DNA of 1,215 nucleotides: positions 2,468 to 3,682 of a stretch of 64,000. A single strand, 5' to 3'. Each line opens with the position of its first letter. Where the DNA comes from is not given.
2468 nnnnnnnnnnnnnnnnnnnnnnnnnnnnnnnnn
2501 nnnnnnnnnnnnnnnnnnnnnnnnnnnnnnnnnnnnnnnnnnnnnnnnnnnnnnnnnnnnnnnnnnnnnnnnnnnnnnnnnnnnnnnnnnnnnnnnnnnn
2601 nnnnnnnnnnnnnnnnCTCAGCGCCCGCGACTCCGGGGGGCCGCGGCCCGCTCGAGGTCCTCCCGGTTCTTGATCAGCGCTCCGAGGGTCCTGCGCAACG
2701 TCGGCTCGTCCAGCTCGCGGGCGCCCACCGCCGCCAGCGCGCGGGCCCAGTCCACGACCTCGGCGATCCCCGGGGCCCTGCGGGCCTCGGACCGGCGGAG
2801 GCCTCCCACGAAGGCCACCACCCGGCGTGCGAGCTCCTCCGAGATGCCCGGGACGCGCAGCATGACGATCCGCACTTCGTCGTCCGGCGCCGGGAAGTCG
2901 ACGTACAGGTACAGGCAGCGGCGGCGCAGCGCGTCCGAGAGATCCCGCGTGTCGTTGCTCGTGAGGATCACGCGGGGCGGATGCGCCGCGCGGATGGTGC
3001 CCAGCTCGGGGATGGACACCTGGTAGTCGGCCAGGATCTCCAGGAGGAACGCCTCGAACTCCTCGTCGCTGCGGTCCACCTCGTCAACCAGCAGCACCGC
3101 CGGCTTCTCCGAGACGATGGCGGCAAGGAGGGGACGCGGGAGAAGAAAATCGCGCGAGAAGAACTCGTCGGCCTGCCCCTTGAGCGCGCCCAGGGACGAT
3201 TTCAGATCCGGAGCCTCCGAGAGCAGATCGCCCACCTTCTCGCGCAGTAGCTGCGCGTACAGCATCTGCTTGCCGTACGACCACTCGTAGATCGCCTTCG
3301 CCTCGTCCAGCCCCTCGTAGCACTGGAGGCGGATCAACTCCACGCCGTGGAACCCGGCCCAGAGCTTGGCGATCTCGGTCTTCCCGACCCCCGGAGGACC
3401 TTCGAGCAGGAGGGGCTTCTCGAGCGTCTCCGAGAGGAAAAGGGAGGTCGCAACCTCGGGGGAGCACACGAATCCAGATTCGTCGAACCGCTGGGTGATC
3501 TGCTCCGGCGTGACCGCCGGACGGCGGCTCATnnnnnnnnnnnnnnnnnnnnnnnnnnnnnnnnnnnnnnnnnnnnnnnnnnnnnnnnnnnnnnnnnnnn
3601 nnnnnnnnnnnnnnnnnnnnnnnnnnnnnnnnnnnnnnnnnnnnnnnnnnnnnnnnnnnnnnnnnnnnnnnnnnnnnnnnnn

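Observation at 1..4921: Translationally coupled DEAD-box helicase -> MoxR(CoxD) -> VWA(CoxE) -> RNase II-family exoribonuclease operon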

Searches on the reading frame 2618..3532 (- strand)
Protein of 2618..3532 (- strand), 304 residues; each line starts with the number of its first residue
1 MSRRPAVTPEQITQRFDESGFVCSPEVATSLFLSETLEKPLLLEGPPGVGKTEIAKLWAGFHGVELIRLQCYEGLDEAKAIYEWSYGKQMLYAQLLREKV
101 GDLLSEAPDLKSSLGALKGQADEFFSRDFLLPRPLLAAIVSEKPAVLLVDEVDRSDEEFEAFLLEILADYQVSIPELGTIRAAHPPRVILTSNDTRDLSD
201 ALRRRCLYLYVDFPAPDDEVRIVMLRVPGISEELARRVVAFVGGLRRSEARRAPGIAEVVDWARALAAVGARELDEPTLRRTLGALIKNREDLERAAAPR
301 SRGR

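Call 6: search_protein_families(library=pfam, proteins=[window:2618-3532:-], max_evalue=0.01)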
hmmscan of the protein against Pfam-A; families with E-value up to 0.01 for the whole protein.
window:2618-3532:- (304 aa): 6 families
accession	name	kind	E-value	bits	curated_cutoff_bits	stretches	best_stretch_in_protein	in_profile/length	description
PF07728.20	AAA_5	-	3.4e-12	47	22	1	40-206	1-139/139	AAA domain (dynein-related subfamily)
PF00004.35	AAA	-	7.8e-10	39.7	21.2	1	41-206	1-123/131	ATPase family associated with various cellular activities (AAA)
PF07726.17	AAA_3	-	6.8e-06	26.4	27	0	146-193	65-111/131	ATPase family associated with various cellular activities (AAA)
PF05496.18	RuvB_N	-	4.8e-05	23.6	27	0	41-64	36-59/159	Holliday junction DNA helicase RuvB P-loop domain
PF13401.12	AAA_22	-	0.0001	23.1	27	1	39-170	6-114/130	AAA domain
PF13191.12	AAA_16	-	0.00026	21.9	32.6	1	40-167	26-156/167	AAA ATPase domain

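Call 7: find_homologous_proteins(query=window:2618-3532:-, max_evalue=1e-20)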
Query window:2618-3532:- (304 aa): 8000 proteins with E <= 1e-20 among 8000 candidates; the best 120 are listed.
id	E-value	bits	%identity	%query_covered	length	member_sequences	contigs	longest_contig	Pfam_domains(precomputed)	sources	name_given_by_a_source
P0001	2.6e-193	659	100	100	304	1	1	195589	PF07726.18,PF00004.36,PF07728.21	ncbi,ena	-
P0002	1.8e-166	571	86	100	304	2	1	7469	PF07726.18,PF00004.36,PF13401.13,PF07728.21,PF13191.13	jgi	-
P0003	3.3e-152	524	80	97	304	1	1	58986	PF07726.18,PF00004.36,PF07728.21,PF13191.13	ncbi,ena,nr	ncbi:MAG TPA: MoxR family ATPase [Candidatus Polarisedimenticolia bacterium]|nr:MoxR family ATPase [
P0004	3.6e-152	524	80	97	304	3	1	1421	PF07726.18,PF00004.36,PF13401.13,PF07728.21,PF13191.13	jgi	jgi:MoxR-like ATPase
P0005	5.1e-150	517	77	100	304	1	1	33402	PF07726.18,PF00004.36,PF07728.21,PF13191.13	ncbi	-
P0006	5.7e-148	510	78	99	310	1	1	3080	PF07726.18,PF00004.36,PF13401.13,PF07728.21,PF13191.13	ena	-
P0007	9.9e-148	509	78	98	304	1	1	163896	PF07726.18,PF00004.36,PF13401.13,PF07728.21,PF13191.13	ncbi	-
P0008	2.0e-147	508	78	99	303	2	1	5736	PF00004.36,PF07728.21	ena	-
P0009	1.1e-146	506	77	99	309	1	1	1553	PF07726.18,PF00004.36,PF13401.13,PF07728.21,PF13191.13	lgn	-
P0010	5.4e-146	504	80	96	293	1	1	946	PF00004.36,PF07728.21,PF13191.13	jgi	jgi:MoxR-like ATPase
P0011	1.1e-145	503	77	98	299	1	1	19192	PF07726.18,PF00004.36,PF13401.13,PF07728.21,PF13191.13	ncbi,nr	ncbi:MAG TPA: MoxR family ATPase [Patescibacteria group bacterium]|nr:MoxR family ATPase [Patescibac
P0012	6.6e-145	500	75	100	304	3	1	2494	PF07726.18,PF00004.36,PF13401.13,PF07728.21,PF13191.13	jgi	-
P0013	8.5e-145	500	76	98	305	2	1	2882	PF07726.18,PF00004.36,PF13401.13,PF07728.21,PF13191.13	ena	-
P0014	1.1e-144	499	78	96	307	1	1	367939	PF00004.36,PF07728.21,PF13191.13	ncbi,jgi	ncbi:MAG TPA: MoxR family ATPase [Candidatus Polarisedimenticolia bacterium]|jgi:MoxR-like ATPase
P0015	1.7e-144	499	80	92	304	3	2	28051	PF07726.18,PF00004.36,PF05496.19,PF07728.21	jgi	-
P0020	7.9e-143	493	76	96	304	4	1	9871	PF07726.18,PF00004.36,PF07728.21,PF13191.13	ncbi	-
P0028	1.9e-140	485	74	94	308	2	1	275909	PF07726.18,PF00004.36,PF13401.13,PF07728.21,PF13191.13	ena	-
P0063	9.5e-137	473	72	98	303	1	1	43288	PF07726.18,PF00004.36,PF07728.21,PF13191.13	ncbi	-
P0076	4.8e-136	471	71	100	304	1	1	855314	PF07726.18,PF00004.36,PF07728.21,PF13191.13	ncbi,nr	ncbi:MAG TPA: MoxR family ATPase [Candidatus Polarisedimenticolaceae bacterium]|nr:MoxR family ATPas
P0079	6.2e-136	470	72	98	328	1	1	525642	PF07726.18,PF00004.36,PF13401.13,PF05496.19,PF07728.21,PF13191.13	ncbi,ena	-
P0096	2.2e-135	469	71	98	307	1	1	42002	PF07726.18,PF00004.36,PF13401.13,PF07728.21,PF13191.13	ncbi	-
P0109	6.3e-135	467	71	98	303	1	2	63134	PF07726.18,PF00004.36,PF07728.21,PF13191.13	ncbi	-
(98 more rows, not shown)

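Call 9: find_encoding_contigs(protein=P0001, flank=10000, max_places=3)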
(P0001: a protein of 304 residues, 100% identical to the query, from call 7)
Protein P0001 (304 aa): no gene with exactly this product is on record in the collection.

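Call 10: find_encoding_contigs(protein=P0003, flank=10000, max_places=2)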
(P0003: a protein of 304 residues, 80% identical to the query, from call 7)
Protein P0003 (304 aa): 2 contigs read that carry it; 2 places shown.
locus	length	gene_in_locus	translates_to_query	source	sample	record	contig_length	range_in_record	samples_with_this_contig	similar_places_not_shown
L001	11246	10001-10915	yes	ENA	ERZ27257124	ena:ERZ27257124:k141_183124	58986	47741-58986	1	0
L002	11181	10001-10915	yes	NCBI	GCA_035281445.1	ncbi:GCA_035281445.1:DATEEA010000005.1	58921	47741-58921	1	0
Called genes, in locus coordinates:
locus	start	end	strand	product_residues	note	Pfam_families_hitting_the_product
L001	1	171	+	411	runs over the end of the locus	PF25919:BSH_CusB (faint), PF25997:BSH_YhbJ (faint), PF25917:BSH_RND, PF25973:BSH_CzcB (weak), PF25954:Beta-barrel_RND_2, PF25990:Beta-barrel_YknX, PF26002:Beta-barrel_AprE, PF25975:CzcB_C (weak)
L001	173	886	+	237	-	PF00005:ABC_tran, PF02463:SMC_N (faint), PF13304:AAA_21 (faint)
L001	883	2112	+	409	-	PF12704:MacB_PCD, PF02687:FtsX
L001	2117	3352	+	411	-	PF12704:MacB_PCD, PF02687:FtsX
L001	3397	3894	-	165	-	PF00578:AhpC-TSA, PF08534:Redoxin, PF00085:Thioredoxin (weak)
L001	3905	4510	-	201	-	PF00578:AhpC-TSA, PF08534:Redoxin, PF13905:Thioredoxin_8 (weak)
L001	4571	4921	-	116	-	PF03745:DUF309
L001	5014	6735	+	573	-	PF01343:Peptidase_S49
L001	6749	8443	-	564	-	PF13646:HEAT_2 (faint)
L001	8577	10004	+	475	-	PF00270:DEAD, PF00271:Helicase_C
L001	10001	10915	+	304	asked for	PF13191:AAA_16 (weak), PF00004:AAA, PF07726:AAA_3 (faint), PF07728:AAA_5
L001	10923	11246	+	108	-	?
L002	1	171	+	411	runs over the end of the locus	PF25919:BSH_CusB (faint), PF25997:BSH_YhbJ (faint), PF25917:BSH_RND, PF25973:BSH_CzcB (weak), PF25954:Beta-barrel_RND_2, PF25990:Beta-barrel_YknX, PF26002:Beta-barrel_AprE, PF25975:CzcB_C (weak)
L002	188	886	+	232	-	PF00005:ABC_tran, PF02463:SMC_N (faint), PF13304:AAA_21 (faint)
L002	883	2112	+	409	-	PF12704:MacB_PCD, PF02687:FtsX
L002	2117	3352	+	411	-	PF12704:MacB_PCD, PF02687:FtsX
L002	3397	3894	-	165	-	PF00578:AhpC-TSA, PF08534:Redoxin, PF00085:Thioredoxin (weak)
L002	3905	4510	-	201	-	PF00578:AhpC-TSA, PF08534:Redoxin, PF13905:Thioredoxin_8 (weak)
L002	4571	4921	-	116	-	PF03745:DUF309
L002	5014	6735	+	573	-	PF01343:Peptidase_S49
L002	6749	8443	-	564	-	PF13646:HEAT_2 (faint)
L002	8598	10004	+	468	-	PF00270:DEAD, PF00271:Helicase_C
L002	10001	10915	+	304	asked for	PF13191:AAA_16 (weak), PF00004:AAA, PF07726:AAA_3 (faint), PF07728:AAA_5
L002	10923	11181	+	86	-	?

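Call 11: find_encoding_contigs(protein=P0076, flank=10000, max_places=2)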
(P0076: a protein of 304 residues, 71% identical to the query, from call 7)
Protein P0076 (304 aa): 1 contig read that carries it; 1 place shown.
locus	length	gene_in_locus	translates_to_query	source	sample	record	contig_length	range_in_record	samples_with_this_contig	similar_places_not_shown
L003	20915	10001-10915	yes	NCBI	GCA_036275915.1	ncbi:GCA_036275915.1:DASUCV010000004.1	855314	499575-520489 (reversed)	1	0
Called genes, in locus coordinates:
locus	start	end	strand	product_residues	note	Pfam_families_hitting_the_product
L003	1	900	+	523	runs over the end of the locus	PF00072:Response_reg, PF00512:HisKA, PF02518:HATPase_c, PF00072:Response_reg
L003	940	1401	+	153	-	-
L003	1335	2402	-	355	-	PF00730:HhH-GPD, PF00633:HHH (weak), PF14815:NUDIX_4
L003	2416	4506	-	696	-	PF03009:GDPD, PF00370:FGGY_N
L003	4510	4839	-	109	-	PF06999:Suc_Fer-like (weak)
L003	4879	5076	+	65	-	-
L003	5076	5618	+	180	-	PF00293:NUDIX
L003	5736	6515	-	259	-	PF00106:adh_short, PF08659:KR, PF01370:Epimerase (weak), PF13460:NAD_binding_10, PF13561:adh_short_C2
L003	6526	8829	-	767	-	PF14559:TPR_19 (faint), PF13432:TPR_16 (weak)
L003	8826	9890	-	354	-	PF14539:DUF4442, PF13622:4HBT_3 (weak), PF20789:4HBT_3C (weak), PF03061:4HBT, PF01557:FAA_hydrolase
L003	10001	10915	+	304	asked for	PF13191:AAA_16 (weak), PF00004:AAA, PF07726:AAA_3 (faint), PF07728:AAA_5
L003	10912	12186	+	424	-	PF05762:VWA_CoxE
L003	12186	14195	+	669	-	PF23161:HTH_RNase_II (weak), PF00773:RNB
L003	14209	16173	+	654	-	PF12797:Fer4_2 (faint), PF13183:Fer4_8, PF13237:Fer4_10 (weak), PF13187:Fer4_9, PF02754:CCG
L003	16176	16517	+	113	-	PF00355:Rieske, PF13806:Rieske_2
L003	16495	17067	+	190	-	PF13484:Fer4_16 (faint), PF14697:Fer4_21 (faint), PF12797:Fer4_2 (faint), PF13237:Fer4_10 (weak), PF12838:Fer4_7, PF13183:Fer4_8 (weak), PF13187:Fer4_9 (weak), PF00037:Fer4, +1 more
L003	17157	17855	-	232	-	-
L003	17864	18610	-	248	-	PF03734:YkuD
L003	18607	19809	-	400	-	PF03734:YkuD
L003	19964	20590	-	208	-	-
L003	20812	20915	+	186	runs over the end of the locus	PF13620:CarboxypepD_reg, PF13715:CarbopepD_reg_2 (faint), PF11974:bMG3 (faint)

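Call 14: find_related_loci(query=A1, collection=genome_contigs, flank=10000)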
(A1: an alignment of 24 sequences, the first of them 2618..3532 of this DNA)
Query A1 (304 aa) in genome_contigs; peptide patterns used: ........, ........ (x = any residue, [..] = any of these).
600 stretches matched a pattern (row limit reached: there are more); 594 encode a relative of the query (tblastn E <= 1e-3); the best 80 are kept; 80 distinct loci.
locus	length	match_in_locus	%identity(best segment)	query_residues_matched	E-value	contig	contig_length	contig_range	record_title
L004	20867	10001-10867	56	7-295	2e-109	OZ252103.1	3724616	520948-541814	MAG: bacterium isolate 8b9b2d7a-c40d-4f90-8ad6-3455a0001c0c genome assembly, chromosome: 1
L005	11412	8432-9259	57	21-296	5e-109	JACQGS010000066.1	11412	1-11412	MAG: Chloroflexi bacterium isolate NC_groundwater_1079_Ag_S2p5_56_76 S_2p5_S6_coassembly_k141_1086785, whole genome shot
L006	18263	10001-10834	58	19-296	2e-108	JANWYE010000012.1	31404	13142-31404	MAG: Chloroflexus sp. isolate SKYG63 NODE_12_length_31404_cov_44.444026, whole genome shotgun sequence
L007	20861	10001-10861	56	12-298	2e-106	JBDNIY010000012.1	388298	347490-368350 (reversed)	MAG: Parvibaculaceae bacterium isolate metabat2.29.WLB k141_603042, whole genome shotgun sequence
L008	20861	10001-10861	55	10-296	2e-106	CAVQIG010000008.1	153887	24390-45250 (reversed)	MAG: uncultured delta proteobacterium isolate MFD10007.bin.2.30 genome assembly, contig: contig_24649, whole genome shot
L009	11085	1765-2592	57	21-296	4e-106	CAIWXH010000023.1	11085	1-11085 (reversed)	MAG: uncultured Oscillochloris sp. isolate Kiruna_bin-09937 genome assembly, contig: bin-09937:023/850, whole genome sho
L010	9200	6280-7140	53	10-296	8e-106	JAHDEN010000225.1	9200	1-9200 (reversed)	MAG: Chloroflexota bacterium isolate MAG-182 RZ_21120, whole genome shotgun sequence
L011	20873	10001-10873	53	12-302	1e-105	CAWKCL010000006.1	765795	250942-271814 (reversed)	MAG: uncultured delta proteobacterium isolate MFD03899.bin.1.137 genome assembly, contig: contig_360, whole genome shotg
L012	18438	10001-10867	55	8-296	1e-105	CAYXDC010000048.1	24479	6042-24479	MAG TPA_asm: uncultured Anaerolineaceae bacterium isolate binchicken_co259_227 genome assembly, contig: NODE_973_length_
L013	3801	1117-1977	55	10-296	4e-106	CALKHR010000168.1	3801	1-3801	MAG TPA_asm: uncultured Roseiflexaceae bacterium isolate SRR5251193_bin.39_CONCOCT_v1.1_MAG genome assembly, contig: ERZ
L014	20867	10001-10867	54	8-296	2e-104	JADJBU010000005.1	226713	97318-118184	MAG: Candidatus Villigracilis adiacens isolate Aved_BAT3C.518 tig00014603-10-2266010, whole genome shotgun sequence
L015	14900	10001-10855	54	12-296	3e-104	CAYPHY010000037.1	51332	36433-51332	MAG TPA_asm: uncultured Ardenticatenaceae bacterium isolate binchicken_co59_761 genome assembly, contig: NODE_932_length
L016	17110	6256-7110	58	10-294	4e-104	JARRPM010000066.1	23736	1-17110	MAG: Halioglobus sp. isolate Spart_176_MAG scaffold_1037, whole genome shotgun sequence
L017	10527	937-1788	57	12-295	4e-104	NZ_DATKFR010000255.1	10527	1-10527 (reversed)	MAG: Parvibaculum sp. isolate SMAG_U14530 k141_1738, whole genome shotgun sequence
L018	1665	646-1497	54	12-295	1e-110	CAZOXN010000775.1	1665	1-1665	MAG TPA_asm: uncultured Desulfarculaceae bacterium isolate binchicken_co274_510 genome assembly, contig: NODE_194387_len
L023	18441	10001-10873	53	12-304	2e-102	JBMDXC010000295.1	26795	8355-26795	MAG: Candidatus Entotheonellaceae bacterium isolate FBaNitSoil1_14 FBaNitSoil1_contig295, whole genome shotgun sequence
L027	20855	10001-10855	54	10-294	4e-101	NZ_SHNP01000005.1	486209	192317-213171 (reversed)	Candidatus Seongchinamella marina strain IMCC8485 NODE_5, whole genome shotgun sequence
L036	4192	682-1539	51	10-295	2e-100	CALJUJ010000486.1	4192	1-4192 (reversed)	MAG TPA_asm: uncultured bacterium isolate SRR7515933_bin.87_CONCOCT_v1.1_MAG genome assembly, contig: ERZ869942.12333, w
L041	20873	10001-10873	52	4-294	7e-98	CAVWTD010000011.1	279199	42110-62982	MAG: uncultured delta proteobacterium isolate MFD01476.bin.2.94 genome assembly, contig: contig_30464, whole genome shot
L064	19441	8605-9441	52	19-297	9e-94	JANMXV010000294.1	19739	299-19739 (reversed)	MAG: Betaproteobacteria bacterium isolate OTE_88_concoct_214 OTE_88_k141_3336257, whole genome shotgun sequence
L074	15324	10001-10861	49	10-296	5e-92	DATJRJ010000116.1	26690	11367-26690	MAG TPA_asm: Candidatus Binataceae bacterium isolate SMAG_U14964 k141_106712, whole genome shotgun sequence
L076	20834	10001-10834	52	20-297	3e-91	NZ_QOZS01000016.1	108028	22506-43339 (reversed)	Desertibaculum subflavum strain SYSU D60015 s1731_Contig16, whole genome shotgun sequence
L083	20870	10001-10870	49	10-298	3e-90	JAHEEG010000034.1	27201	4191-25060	MAG: Gammaproteobacteria bacterium isolate Ww260 NODE_2311_length_27201_cov_2.946160, whole genome shotgun sequence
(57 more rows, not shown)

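Call 19: search_protein_families(library=pfam, proteins=[L074:5077-6378:+, L023:9083-9925:+, L083:17263-18537:+, L064:5975-6781:-, L076:8673-9935:+, L036:3102-3662:+, L041:12665-13609:+, L074:13049-13822:+, L027:8835-9902:+, L016:9791-10948:-], max_evalue=0.001)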
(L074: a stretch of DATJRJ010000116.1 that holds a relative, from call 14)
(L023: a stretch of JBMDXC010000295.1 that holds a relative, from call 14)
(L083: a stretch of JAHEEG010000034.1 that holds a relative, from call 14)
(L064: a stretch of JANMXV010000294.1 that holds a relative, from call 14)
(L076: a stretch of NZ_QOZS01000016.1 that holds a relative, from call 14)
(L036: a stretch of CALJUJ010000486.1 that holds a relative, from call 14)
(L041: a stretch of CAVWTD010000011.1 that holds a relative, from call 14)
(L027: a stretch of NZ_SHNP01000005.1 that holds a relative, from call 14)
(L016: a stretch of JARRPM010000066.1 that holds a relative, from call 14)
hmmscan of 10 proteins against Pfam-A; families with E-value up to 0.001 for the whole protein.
L074:5077-6378:+ (434 aa): 2 families
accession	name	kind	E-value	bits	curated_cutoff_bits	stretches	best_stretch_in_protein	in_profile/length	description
PF03331.19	LpxC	-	1.3e-86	290.9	27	1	163-430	1-266/268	UDP-3-O-acyl N-acetylglycosamine deacetylase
PF00072.30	Response_reg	-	2.8e-29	101.9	30.2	1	17-126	1-110/111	Response regulator receiver domain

L023:9083-9925:+ (281 aa): 4 families
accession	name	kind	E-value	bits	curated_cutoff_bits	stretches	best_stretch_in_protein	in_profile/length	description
PF00106.31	adh_short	-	2.9e-44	151.3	26.6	1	26-223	1-180/195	short chain dehydrogenase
PF13561.12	adh_short_C2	-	5.9e-35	121.4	27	1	32-269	1-228/236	Enoyl-(Acyl carrier protein) reductase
PF08659.16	KR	-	8.4e-09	36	22.6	1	28-178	3-145/180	KR domain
PF01370.27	Epimerase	-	3e-07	30.6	20.9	1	29-225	2-176/240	NAD dependent epimerase/dehydratase family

L083:17263-18537:+ (425 aa): 2 families
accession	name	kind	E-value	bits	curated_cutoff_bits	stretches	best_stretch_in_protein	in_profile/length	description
PF00005.33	ABC_tran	-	1.3e-31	110.4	25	1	128-280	1-136/137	ABC transporter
PF08352.17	oligo_HPY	-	3.7e-18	66.1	27.1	1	332-399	1-65/65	Oligopeptide/dipeptide transporter, C-terminal region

L064:5975-6781:- (269 aa): 1 family
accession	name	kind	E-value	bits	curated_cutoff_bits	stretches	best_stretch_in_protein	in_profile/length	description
PF05742.17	TANGO2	-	2.5e-64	218.3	22.6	1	10-246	1-256/257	Transport and Golgi organisation 2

L076:8673-9935:+ (421 aa): 1 family
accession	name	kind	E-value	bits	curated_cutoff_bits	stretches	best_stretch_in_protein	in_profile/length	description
PF02770.24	Acyl-CoA_dh_M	-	9.3e-14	51.8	33.3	1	164-239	2-78/97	Acyl-CoA dehydrogenase, middle domain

L036:3102-3662:+ (187 aa): 1 family
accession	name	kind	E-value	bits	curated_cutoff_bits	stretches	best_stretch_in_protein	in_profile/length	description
PF02577.19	BFN_dom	-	4.3e-38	130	27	1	40-149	1-108/112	Bifunctional nuclease domain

L041:12665-13609:+ (315 aa): 2 families
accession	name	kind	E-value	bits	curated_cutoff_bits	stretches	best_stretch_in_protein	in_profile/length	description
PF00378.25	ECH_1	-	1.9e-51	175.3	27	1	61-310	3-249/251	Enoyl-CoA hydratase/isomerase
PF16113.10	ECH_2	-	3e-32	112.9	27.2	1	66-239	3-176/335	Enoyl-CoA hydratase/isomerase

L074:13049-13822:+ (258 aa): 10 families
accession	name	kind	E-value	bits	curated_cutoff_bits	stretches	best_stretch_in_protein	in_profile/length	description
PF13174.12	TPR_6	-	1.3e-08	35.4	26.3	0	123-148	2-27/33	Tetratricopeptide repeat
PF09976.15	TPR_21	-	5.3e-08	33.3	25.5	1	61-177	13-132/193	Tetratricopeptide repeat-like domain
PF07719.23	TPR_2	-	6.1e-07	29.5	27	0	160-185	3-28/34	Tetratricopeptide repeat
PF13432.12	TPR_16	-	3.4e-06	27.8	32.7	0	160-188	33-62/65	Tetratricopeptide repeat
PF00515.34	TPR_1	-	8.1e-06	25.9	27.8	0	160-184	3-27/34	Tetratricopeptide repeat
PF13424.12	TPR_12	-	8.7e-06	26.3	30.1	0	160-218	5-70/77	Tetratricopeptide repeat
PF24575.1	TPR_Slam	-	2.5e-05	25.1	35.2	0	190-224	44-78/104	Surface lipoprotein assembly modifier, N-terminal TPR repeats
PF13428.12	TPR_14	-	2.7e-05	24.9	23.5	0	194-229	2-37/44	Tetratricopeptide repeat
PF13176.12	TPR_7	-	4.5e-05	23.7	27.9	0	160-188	1-29/36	Tetratricopeptide repeat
PF13181.12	TPR_8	-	0.00032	21.1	25.7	0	160-184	3-27/34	Tetratricopeptide repeat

L027:8835-9902:+ (356 aa): 3 families
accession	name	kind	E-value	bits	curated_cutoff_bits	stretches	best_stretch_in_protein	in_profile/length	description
PF04055.27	Radical_SAM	-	2.8e-34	119.1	29.5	1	43-203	2-166/166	Radical SAM superfamily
PF06463.18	Mob_synth_C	-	1.2e-33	116.2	37.4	1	208-338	1-127/128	Molybdenum Cofactor Synthesis C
PF13353.11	Fer4_12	-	8e-08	33.1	22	1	46-147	13-114/137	4Fe-4S single cluster domain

L016:9791-10948:- (386 aa): 1 family
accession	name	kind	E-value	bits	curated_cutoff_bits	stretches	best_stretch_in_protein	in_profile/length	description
PF00437.27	T2SSE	-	2.9e-41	141.8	24.9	1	124-280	136-282/370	Type II/IV secretion system protein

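Call 20: find_encoding_contigs(protein=P0014, flank=8000, max_places=1)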
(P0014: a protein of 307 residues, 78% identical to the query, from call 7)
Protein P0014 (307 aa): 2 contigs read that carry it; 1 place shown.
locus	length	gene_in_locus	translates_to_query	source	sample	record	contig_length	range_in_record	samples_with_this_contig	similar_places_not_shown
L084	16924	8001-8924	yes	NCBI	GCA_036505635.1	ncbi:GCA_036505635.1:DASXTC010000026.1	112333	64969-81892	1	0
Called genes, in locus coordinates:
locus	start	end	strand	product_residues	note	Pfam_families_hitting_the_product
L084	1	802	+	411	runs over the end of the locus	PF12704:MacB_PCD, PF02687:FtsX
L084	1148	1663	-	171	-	PF08534:Redoxin, PF00085:Thioredoxin (weak), PF00578:AhpC-TSA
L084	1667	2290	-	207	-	PF00578:AhpC-TSA, PF08534:Redoxin, PF13905:Thioredoxin_8 (weak)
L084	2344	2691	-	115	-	PF03745:DUF309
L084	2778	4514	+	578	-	PF01343:Peptidase_S49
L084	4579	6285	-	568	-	PF13646:HEAT_2 (faint)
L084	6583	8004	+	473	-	PF00270:DEAD, PF00271:Helicase_C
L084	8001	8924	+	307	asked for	PF13191:AAA_16 (weak), PF00004:AAA, PF07728:AAA_5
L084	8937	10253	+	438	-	PF05762:VWA_CoxE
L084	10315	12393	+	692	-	PF25255:WHD_RNase_II, PF23161:HTH_RNase_II, PF00773:RNB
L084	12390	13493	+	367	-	PF01266:DAO, PF07992:Pyr_redox_2 (faint), PF13450:NAD_binding_8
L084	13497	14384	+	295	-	-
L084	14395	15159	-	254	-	PF12837:Fer4_6 (faint), PF13237:Fer4_10 (weak), PF12838:Fer4_7 (weak), PF13187:Fer4_9 (weak), PF13484:Fer4_16 (faint), PF00037:Fer4 (weak), PF01058:Oxidored_q6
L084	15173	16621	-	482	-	PF00346:Complex1_49kDa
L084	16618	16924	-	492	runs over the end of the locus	PF00361:Proton_antipo_M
